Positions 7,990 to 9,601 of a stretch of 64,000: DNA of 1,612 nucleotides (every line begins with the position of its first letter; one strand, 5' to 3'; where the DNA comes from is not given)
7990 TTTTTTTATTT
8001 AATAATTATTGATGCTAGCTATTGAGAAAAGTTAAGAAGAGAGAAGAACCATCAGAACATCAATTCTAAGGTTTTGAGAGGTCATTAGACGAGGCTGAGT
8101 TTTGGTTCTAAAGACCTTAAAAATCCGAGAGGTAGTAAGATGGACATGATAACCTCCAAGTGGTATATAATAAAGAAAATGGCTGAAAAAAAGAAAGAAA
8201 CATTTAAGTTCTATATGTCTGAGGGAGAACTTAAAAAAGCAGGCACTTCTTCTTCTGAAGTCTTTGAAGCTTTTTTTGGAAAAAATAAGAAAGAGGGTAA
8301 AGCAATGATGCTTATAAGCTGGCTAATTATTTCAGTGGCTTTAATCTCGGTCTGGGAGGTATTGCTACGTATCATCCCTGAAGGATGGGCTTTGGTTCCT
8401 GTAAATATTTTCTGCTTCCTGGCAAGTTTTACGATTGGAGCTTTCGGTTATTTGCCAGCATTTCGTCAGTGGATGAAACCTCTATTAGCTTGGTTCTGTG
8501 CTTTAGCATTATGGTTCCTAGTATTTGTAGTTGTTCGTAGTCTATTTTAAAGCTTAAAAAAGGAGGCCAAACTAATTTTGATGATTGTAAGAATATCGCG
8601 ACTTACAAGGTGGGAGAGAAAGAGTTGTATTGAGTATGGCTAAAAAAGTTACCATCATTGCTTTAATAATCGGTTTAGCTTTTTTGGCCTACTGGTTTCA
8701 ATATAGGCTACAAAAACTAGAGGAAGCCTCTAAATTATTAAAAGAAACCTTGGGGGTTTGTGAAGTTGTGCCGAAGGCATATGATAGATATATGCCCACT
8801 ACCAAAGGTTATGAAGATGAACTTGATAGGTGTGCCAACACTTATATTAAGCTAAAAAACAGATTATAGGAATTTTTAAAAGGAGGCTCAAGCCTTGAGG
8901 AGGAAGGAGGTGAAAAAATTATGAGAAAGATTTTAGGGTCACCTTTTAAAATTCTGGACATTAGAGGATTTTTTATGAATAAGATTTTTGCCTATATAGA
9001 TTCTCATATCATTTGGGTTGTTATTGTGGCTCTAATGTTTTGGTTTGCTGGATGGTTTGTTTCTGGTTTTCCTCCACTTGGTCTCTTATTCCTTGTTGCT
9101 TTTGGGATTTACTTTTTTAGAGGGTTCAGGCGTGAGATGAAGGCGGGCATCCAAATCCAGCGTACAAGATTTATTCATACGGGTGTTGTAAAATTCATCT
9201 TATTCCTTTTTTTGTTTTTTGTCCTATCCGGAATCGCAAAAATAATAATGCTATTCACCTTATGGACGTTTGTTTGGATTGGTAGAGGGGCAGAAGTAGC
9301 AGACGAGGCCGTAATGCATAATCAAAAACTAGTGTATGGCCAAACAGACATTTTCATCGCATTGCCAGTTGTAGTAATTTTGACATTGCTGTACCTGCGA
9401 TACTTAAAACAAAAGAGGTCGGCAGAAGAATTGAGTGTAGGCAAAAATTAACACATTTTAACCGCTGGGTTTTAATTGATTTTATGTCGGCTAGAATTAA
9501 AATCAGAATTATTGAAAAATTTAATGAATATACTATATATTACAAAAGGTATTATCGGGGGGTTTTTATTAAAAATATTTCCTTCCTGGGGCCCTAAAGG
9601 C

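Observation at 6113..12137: Accessory-looking block: DUF3800-like gene, five small mostly-membrane ORFs with strong Shine-Dalgarno sites, thyX and a tyrosine recombinase, bounded by tRNA genes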

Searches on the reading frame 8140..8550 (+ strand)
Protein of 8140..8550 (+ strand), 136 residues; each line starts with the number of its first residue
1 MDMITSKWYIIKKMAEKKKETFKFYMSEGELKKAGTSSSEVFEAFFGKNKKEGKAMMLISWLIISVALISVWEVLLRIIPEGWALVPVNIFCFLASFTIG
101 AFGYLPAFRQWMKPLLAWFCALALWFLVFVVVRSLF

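Call 4: search_protein_families(library=pfam, proteins=[window:8140-8550:+], max_evalue=0.1)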
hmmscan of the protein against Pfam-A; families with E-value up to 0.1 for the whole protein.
window:8140-8550:+ (136 aa): 0 families

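Call 20: search_protein_families(library=phrogs, proteins=[window:8140-8550:+], max_evalue=0.1)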
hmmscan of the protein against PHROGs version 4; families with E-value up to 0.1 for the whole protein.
window:8140-8550:+ (136 aa): 0 families

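Call 21: search_protein_families(library=padloc, proteins=[window:8140-8550:+], max_evalue=0.1)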
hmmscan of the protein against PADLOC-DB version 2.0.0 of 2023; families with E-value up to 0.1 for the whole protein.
window:8140-8550:+ (136 aa): 0 families

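Call 22: search_protein_families(library=ncbifam, proteins=[window:8140-8550:+], max_evalue=0.1)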
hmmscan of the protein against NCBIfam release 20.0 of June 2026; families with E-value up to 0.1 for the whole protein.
window:8140-8550:+ (136 aa): 0 families

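Call 39: find_homologous_proteins(query=window:8179-8547:+, max_evalue=0.01)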
Query window:8179-8547:+ (123 aa): 17 proteins with E <= 0.01 among 21 candidates.
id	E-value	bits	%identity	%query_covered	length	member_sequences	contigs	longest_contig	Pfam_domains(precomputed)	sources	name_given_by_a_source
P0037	2.9e-73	262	100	100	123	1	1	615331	-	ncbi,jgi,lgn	-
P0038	2.3e-32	130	74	67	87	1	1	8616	-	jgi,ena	-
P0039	8.6e-31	125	64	73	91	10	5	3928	-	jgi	-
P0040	1.4e-30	124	74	66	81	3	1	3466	-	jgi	-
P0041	1.8e-30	123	75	66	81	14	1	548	-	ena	-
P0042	6.6e-30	122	73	64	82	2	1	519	-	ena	-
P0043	3.8e-29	119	73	66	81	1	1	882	-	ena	-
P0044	6.0e-29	119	75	64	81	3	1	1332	-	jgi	jgi:hypothetical protein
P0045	7.5e-29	118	73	66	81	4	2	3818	-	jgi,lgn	jgi:hypothetical protein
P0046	1.1e-28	118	74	66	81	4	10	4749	-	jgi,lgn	-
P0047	2.1e-28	117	72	66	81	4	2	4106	-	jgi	jgi:hypothetical protein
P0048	2.4e-28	117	73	66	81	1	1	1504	-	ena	-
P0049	4.3e-27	113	73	65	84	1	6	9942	-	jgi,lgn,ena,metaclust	metaclust:\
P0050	3.9e-26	109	56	80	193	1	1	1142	-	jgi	jgi:hypothetical protein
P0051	1.6e-25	107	68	63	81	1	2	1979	-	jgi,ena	-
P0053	3.8e-23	100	65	66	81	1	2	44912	-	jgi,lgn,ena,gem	-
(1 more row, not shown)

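Call 41: find_encoding_contigs(protein=P0053, flank=8000, max_places=2)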
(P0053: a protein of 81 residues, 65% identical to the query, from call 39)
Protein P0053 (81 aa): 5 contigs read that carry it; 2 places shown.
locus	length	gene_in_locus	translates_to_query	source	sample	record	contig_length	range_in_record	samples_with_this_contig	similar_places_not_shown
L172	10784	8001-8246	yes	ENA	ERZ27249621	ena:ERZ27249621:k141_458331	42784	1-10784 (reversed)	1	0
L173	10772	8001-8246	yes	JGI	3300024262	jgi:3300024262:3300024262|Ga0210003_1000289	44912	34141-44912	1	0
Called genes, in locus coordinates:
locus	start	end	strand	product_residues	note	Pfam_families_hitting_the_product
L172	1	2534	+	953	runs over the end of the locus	PF02700:PurS (weak), PF18072:FGAR-AT_linker, PF00586:AIRS, PF02769:AIRS_C, PF00586:AIRS, PF02769:AIRS_C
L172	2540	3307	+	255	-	PF13507:GATase_5, PF01965:DJ-1_PfpI (weak), PF07685:GATase_3 (weak)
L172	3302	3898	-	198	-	PF01174:SNO, PF03575:Peptidase_S51 (weak), PF07685:GATase_3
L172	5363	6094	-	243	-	PF08867:FRG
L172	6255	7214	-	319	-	PF16263:DUF4917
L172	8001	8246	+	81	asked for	-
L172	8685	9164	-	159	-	-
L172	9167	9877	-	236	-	PF12686:DUF3800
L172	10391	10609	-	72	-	-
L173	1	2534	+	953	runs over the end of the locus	PF02700:PurS (weak), PF18072:FGAR-AT_linker, PF00586:AIRS, PF02769:AIRS_C, PF00586:AIRS, PF02769:AIRS_C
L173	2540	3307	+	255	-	PF13507:GATase_5, PF01965:DJ-1_PfpI (weak), PF07685:GATase_3 (weak)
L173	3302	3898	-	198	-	PF01174:SNO, PF03575:Peptidase_S51 (weak), PF07685:GATase_3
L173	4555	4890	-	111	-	-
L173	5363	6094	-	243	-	PF08867:FRG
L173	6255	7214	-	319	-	PF16263:DUF4917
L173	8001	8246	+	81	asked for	-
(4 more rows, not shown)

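Call 42: find_encoding_contigs(protein=P0038, flank=8000, max_places=2)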
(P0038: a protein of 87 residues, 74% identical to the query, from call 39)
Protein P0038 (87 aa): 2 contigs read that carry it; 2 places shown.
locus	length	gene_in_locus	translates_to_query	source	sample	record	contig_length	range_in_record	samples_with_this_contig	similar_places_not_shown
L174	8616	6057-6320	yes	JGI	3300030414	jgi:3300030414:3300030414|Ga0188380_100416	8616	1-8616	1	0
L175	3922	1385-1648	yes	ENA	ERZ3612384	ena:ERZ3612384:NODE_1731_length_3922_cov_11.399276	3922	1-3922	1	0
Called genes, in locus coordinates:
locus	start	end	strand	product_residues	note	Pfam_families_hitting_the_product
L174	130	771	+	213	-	-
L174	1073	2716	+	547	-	PF03235:GmrSD_N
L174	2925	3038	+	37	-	-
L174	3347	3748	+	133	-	-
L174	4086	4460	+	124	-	PF11399:DUF3192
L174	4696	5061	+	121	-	-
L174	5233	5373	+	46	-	-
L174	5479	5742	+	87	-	-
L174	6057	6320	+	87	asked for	-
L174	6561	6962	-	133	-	-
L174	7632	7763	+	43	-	-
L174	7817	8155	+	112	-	-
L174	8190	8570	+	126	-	PF02374:ArsA_ATPase, PF10609:ParA (weak), PF13614:AAA_31, PF01656:CbiA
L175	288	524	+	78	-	-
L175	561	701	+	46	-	-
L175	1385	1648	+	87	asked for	-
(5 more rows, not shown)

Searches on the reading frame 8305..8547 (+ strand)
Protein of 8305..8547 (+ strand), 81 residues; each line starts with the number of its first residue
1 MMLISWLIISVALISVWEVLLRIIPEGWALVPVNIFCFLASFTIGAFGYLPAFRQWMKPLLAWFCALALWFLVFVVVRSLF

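Call 57: find_related_loci(query=window:8305-8547:+, collection=viral_contigs, flank=8000)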
Query window:8305-8547:+ (81 aa) in viral_contigs; peptide patterns used: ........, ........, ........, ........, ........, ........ (x = any residue, [..] = any of these).
27 stretches matched a pattern, but none encodes a relative of the query by tblastn (E <= 1e-3).

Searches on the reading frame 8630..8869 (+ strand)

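Call 4: search_protein_families(library=pfam, proteins=[window:8630-8869:+], max_evalue=0.1)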
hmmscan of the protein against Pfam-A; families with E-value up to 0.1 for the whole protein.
window:8630-8869:+ (79 aa): 2 families
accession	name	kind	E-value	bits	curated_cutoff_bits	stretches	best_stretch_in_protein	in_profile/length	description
PF05251.17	Ost5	-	0.021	15.5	27.4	1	5-41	13-49/73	Oligosaccharyltransferase subunit 5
PF19868.4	DUF6341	-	0.045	13.8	26.4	1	4-24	11-31/50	Family of unknown function (DUF6341)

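Call 20: search_protein_families(library=phrogs, proteins=[window:8630-8869:+], max_evalue=0.1)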
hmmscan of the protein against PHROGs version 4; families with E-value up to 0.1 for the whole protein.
window:8630-8869:+ (79 aa): 1 family
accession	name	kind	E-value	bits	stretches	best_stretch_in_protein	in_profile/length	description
phrog_5832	-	unknown function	0.046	14.5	1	9-74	172-237/240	-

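Call 21: search_protein_families(library=padloc, proteins=[window:8630-8869:+], max_evalue=0.1)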
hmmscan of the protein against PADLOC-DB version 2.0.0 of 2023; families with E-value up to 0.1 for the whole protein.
window:8630-8869:+ (79 aa): 0 families

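Call 22: search_protein_families(library=ncbifam, proteins=[window:8630-8869:+], max_evalue=0.1)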
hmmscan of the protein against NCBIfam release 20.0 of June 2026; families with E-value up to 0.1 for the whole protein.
window:8630-8869:+ (79 aa): 2 families
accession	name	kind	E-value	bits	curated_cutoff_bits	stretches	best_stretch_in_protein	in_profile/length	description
NF011809.0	PRK15279.1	equivalog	0.017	14.8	484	1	9-74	172-237/240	SPI-1 type III secretion system guanine nucleotide exchange factor SopE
NF049847.1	FtsL_COG5462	equivalog_domain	0.04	13.6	50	1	7-36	5-34/85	cell division protein FtsL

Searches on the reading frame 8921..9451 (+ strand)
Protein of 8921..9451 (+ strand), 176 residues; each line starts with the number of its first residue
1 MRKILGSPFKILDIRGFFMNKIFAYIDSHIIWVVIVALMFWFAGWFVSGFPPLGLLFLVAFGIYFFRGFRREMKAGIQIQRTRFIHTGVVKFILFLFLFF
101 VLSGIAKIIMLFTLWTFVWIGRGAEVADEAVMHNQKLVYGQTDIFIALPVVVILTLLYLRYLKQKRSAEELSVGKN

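Call 4: search_protein_families(library=pfam, proteins=[window:8921-9451:+], max_evalue=0.1)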
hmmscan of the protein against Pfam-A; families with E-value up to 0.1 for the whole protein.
window:8921-9451:+ (176 aa): 0 families

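Call 20: search_protein_families(library=phrogs, proteins=[window:8921-9451:+], max_evalue=0.1)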
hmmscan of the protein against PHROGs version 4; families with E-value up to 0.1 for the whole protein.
window:8921-9451:+ (176 aa): 0 families

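Call 21: search_protein_families(library=padloc, proteins=[window:8921-9451:+], max_evalue=0.1)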
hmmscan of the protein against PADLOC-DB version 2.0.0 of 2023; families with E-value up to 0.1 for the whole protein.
window:8921-9451:+ (176 aa): 0 families

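Call 22: search_protein_families(library=ncbifam, proteins=[window:8921-9451:+], max_evalue=0.1)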
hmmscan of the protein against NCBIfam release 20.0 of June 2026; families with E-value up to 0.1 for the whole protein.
window:8921-9451:+ (176 aa): 0 families

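Call 38: find_homologous_proteins(query=window:8921-9448:+, max_evalue=0.01)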
Query window:8921-9448:+ (176 aa): 5 proteins with E <= 0.01 among 140 candidates.
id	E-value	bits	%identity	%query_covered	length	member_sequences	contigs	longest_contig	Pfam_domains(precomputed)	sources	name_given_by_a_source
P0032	1.6e-107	375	100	100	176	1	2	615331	-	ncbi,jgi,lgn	-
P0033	1.3e-78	281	82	88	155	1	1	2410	-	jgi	-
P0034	1.6e-74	268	77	90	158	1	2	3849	-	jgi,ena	-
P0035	2.8e-70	254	75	88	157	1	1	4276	-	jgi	-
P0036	5.2e-65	237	69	90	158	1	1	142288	-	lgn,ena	-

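Call 40: find_encoding_contigs(protein=P0036, flank=8000, max_places=2)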
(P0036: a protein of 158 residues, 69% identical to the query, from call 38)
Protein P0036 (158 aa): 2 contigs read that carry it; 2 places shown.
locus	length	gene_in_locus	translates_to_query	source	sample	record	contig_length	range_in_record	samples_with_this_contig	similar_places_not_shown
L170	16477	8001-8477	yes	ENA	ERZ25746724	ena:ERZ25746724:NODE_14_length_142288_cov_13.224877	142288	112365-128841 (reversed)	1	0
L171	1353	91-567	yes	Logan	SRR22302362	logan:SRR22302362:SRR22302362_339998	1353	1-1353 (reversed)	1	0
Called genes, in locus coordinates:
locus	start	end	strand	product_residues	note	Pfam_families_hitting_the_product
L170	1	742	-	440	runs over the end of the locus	PF02195:ParB_N, PF01555:N6_N4_Mtase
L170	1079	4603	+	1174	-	PF01726:LexA_DNA_bind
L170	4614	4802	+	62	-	-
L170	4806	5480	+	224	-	PF13676:TIR_2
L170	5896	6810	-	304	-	PF12695:Abhydrolase_5 (faint), PF02129:Peptidase_S15 (weak), PF00561:Abhydrolase_1, PF12146:Hydrolase_4, PF12697:Abhydrolase_6 (weak), PF20408:Abhydrolase_11 (faint)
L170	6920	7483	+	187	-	PF00440:TetR_N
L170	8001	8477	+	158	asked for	-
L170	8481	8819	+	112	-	PF20619:DUF6804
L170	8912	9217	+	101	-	-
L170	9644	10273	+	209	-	-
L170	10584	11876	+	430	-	PF01490:Aa_trans, PF03222:Trp_Tyr_perm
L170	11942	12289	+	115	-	PF18924:DUF5674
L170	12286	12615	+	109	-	-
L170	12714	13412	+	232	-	-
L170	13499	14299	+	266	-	PF00378:ECH_1, PF16113:ECH_2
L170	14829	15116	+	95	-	-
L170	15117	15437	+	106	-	-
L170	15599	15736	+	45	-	-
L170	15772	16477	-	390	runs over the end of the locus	PF07907:YibE_F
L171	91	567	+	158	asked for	-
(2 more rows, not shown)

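Call 44: find_encoding_contigs(protein=P0035, flank=5000, max_places=2)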
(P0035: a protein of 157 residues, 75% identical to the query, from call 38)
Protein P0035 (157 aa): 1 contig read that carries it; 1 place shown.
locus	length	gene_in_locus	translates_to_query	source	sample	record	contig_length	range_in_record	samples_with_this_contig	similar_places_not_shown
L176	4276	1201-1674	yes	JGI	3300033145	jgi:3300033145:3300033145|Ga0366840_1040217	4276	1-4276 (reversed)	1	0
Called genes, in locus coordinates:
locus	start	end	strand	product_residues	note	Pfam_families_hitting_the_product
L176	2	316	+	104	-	?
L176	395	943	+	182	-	PF00929:RNase_T, PF13482:RNase_H_2 (faint)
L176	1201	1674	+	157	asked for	-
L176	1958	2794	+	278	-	PF00565:SNase, PF05901:Excalibur (weak)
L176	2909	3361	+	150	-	PF13240:Zn_Ribbon_1, PF13248:Zn_ribbon_3 (weak)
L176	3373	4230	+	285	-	PF12773:DZR, PF13240:Zn_Ribbon_1, PF13248:Zn_ribbon_3 (faint)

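Call 45: find_encoding_contigs(protein=P0034, flank=5000, max_places=2)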
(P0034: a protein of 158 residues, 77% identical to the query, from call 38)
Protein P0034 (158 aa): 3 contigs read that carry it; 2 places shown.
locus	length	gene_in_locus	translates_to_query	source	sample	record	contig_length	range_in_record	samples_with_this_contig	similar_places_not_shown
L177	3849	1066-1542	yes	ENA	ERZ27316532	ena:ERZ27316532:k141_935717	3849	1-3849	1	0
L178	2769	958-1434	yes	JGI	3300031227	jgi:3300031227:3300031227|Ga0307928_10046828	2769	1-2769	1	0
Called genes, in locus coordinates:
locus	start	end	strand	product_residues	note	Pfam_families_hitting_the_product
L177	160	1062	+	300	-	-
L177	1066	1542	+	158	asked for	-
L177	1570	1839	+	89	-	-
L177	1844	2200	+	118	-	-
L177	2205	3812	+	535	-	PF06271:RDD, PF00089:Trypsin, PF13365:Trypsin_2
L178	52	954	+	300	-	-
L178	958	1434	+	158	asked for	-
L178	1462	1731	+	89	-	-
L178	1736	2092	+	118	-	-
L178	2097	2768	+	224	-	?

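Call 46: find_encoding_contigs(protein=P0033, flank=5000, max_places=2)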
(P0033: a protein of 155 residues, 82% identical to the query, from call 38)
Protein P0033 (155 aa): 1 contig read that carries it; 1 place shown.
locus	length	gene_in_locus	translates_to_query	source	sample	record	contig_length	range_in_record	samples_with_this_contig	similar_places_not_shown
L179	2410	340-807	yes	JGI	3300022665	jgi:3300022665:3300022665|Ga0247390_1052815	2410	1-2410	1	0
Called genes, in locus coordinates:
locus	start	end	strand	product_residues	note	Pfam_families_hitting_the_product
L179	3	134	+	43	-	?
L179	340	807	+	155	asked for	-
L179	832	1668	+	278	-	-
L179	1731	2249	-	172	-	-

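Call 56: find_related_loci(query=window:8975-9448:+, collection=viral_contigs, flank=8000)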
Query window:8975-9448:+ (158 aa) in viral_contigs; peptide patterns used: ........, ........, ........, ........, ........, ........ (x = any residue, [..] = any of these).
6 stretches matched a pattern, but none encodes a relative of the query by tblastn (E <= 1e-3).
